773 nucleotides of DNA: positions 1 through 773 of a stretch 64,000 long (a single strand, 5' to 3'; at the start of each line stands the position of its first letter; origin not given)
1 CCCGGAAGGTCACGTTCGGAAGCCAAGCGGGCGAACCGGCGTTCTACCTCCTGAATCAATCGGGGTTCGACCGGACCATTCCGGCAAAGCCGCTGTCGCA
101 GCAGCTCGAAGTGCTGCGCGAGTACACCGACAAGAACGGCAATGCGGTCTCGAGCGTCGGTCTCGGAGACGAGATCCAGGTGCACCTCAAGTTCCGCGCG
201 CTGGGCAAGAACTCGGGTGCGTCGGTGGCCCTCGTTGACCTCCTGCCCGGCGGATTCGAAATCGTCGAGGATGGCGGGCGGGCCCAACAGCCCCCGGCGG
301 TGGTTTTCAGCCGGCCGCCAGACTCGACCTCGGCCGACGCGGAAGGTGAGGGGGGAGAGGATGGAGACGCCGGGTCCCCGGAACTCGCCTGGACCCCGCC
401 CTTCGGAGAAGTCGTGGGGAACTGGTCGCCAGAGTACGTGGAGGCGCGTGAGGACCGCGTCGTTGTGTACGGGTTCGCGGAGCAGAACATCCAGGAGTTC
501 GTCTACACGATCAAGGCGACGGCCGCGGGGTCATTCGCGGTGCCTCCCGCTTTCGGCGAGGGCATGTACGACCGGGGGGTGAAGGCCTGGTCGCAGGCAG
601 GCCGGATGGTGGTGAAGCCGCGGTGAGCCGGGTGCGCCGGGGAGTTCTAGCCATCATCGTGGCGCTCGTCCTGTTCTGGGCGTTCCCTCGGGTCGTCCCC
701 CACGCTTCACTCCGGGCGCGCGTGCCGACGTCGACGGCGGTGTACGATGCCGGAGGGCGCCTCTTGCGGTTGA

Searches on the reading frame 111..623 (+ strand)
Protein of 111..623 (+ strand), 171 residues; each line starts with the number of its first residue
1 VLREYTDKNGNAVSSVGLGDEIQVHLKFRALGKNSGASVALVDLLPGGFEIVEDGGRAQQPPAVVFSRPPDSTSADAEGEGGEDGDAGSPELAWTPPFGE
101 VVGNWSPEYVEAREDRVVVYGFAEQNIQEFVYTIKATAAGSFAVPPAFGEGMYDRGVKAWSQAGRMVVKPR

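Call 56: search_protein_families(library=pfam, max_evalue=0.00001, proteins=[window:111-623:+])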
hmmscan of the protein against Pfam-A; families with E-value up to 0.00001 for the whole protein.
window:111-623:+ (171 aa): 1 family
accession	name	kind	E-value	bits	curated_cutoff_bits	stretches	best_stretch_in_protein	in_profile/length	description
PF17973.7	bMG10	-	5.5e-16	59.4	26.2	1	3-154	6-129/131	Bacterial Alpha-2-macroglobulin MG10 domain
